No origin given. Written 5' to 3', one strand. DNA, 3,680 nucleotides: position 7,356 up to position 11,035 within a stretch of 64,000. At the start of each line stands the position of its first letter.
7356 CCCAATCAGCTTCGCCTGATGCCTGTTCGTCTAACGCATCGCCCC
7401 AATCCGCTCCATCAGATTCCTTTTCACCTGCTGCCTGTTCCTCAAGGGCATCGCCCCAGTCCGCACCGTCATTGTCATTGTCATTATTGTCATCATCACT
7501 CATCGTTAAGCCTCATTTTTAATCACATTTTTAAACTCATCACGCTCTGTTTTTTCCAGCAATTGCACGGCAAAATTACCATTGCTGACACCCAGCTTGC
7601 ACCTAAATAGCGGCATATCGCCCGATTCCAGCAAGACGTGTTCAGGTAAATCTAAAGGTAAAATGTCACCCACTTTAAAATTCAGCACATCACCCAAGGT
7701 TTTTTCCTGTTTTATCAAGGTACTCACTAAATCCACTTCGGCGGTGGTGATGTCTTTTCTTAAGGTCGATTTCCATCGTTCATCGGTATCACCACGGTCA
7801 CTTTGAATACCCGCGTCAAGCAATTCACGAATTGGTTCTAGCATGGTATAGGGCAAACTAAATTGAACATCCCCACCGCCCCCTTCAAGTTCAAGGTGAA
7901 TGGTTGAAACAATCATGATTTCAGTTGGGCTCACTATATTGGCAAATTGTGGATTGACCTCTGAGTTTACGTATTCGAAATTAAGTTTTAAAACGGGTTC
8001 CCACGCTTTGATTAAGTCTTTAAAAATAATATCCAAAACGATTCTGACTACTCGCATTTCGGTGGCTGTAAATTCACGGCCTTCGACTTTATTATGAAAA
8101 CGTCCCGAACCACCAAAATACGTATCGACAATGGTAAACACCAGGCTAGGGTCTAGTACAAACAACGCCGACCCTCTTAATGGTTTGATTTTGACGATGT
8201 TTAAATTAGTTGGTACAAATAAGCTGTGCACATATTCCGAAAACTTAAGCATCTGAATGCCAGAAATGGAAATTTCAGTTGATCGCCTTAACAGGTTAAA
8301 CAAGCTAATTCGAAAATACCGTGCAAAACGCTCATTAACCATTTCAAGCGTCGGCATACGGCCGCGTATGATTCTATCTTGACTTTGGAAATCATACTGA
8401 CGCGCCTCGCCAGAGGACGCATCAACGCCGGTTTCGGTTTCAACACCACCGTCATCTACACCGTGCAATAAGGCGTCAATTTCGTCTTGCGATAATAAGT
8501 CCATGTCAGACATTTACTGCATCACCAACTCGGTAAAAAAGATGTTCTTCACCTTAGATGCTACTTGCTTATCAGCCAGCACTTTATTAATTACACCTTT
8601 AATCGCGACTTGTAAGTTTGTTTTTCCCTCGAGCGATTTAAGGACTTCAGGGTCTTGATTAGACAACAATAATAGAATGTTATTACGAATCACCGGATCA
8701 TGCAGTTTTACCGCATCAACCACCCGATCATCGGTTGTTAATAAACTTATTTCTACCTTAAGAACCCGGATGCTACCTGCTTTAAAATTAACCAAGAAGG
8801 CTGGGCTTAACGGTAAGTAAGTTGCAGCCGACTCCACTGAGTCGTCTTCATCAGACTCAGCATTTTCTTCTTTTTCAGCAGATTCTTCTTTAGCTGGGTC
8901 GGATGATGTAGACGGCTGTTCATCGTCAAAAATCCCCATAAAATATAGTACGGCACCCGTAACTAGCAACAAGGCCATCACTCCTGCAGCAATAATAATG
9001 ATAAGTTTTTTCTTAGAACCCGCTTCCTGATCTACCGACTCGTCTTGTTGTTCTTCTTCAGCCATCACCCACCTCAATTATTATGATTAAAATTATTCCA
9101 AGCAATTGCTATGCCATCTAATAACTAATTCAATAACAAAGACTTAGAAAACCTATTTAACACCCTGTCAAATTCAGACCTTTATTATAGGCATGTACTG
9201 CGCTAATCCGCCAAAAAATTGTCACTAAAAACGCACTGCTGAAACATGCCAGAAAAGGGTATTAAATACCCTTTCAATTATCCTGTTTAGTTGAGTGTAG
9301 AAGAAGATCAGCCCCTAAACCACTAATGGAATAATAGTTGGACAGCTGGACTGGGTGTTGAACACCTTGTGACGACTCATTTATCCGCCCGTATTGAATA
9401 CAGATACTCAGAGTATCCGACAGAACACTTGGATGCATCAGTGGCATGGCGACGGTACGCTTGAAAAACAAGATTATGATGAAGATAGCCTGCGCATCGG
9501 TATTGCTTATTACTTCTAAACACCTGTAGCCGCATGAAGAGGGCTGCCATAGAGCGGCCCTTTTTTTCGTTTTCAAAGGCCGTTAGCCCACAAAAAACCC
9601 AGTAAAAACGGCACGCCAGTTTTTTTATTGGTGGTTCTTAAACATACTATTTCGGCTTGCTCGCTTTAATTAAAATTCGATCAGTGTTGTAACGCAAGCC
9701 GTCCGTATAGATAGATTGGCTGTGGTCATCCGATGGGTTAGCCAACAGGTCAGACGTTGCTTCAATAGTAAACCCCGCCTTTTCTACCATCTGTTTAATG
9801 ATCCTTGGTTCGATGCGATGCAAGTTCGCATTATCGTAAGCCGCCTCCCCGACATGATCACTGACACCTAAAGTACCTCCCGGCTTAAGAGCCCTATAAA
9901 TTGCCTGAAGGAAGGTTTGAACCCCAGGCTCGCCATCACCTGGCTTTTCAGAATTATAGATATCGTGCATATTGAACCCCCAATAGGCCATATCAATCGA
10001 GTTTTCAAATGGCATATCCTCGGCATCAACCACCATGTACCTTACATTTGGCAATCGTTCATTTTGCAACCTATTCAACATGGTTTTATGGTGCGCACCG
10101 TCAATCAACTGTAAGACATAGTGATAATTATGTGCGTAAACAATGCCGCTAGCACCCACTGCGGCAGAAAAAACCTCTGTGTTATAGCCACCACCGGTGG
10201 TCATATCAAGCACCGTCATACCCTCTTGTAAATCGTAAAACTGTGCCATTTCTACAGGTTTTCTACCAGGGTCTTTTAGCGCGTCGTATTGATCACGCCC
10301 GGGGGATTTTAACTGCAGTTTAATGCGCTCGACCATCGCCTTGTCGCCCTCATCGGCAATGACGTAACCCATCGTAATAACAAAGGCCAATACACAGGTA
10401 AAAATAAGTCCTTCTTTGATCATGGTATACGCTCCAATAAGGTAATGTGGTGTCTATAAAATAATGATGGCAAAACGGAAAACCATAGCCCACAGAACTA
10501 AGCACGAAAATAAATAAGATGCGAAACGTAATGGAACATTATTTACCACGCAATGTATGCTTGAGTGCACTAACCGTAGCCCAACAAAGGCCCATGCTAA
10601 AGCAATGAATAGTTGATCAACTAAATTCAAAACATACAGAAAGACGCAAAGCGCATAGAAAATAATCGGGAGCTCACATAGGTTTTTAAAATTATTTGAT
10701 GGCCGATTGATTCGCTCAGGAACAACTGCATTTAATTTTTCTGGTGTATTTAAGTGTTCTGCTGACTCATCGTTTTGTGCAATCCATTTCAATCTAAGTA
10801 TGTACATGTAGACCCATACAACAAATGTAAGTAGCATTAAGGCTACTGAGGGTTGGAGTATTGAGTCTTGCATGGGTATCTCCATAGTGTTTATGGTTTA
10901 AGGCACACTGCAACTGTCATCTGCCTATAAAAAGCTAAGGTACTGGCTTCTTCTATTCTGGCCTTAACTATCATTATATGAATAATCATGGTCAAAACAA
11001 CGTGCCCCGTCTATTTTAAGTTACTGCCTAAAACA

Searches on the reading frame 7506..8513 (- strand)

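Call 57: search_protein_families(library=pfam, proteins=[window:7506-8513:-])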
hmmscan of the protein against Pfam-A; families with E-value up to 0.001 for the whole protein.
window:7506-8513:- (335 aa): 2 families
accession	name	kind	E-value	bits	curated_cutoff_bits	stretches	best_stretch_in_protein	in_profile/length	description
PF02154.20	FliM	-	3.1e-71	239.7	27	1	40-232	1-192/192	Flagellar motor switch protein FliM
PF01052.25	FliMN_C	-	5.2e-18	65.2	23.8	1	254-321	2-71/73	Type III flagellar switch regulator (C-ring) FliN C-term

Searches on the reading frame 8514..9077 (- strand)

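Call 57: search_protein_families(library=pfam, proteins=[window:8514-9077:-])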
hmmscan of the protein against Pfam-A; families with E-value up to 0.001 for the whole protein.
window:8514-9077:- (187 aa): 1 family
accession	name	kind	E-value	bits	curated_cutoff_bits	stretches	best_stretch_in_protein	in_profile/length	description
PF03748.19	FliL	-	3.4e-22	79.4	24.6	1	87-187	1-103/103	Flagellar basal body-associated protein FliL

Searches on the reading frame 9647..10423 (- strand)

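Call 56: search_protein_families(library=pfam, proteins=[window:9647-10423:-])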
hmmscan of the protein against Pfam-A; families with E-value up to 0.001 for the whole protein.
window:9647-10423:- (258 aa): 5 families
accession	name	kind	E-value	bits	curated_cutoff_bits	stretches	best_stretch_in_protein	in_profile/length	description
PF01209.24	Ubie_methyltran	-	3.7e-07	30.2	20.1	1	65-187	45-151/233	ubiE/COQ5 methyltransferase family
PF08241.18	Methyltransf_11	-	2.1e-06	28.7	21.2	1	112-185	27-93/95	Methyltransferase domain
PF13649.12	Methyltransf_25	-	4.2e-06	27.8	27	1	71-183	1-97/97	Methyltransferase domain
PF01135.25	PCMT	-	1.3e-05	25.5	20.3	1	59-100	65-106/210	Protein-L-isoaspartate(D-aspartate) O-methyltransferase (PCMT)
PF13847.12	Methyltransf_31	-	2.4e-05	24.5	27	1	66-199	2-127/145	Methyltransferase domain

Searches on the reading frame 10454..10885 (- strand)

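Call 56: search_protein_families(library=pfam, proteins=[window:10454-10885:-])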
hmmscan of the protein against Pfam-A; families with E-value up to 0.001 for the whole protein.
window:10454-10885:- (143 aa): 1 family
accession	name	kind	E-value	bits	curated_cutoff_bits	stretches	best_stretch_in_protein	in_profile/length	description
PF01124.23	MAPEG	-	1.7e-20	73.9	23.4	1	10-139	2-128/129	MAPEG family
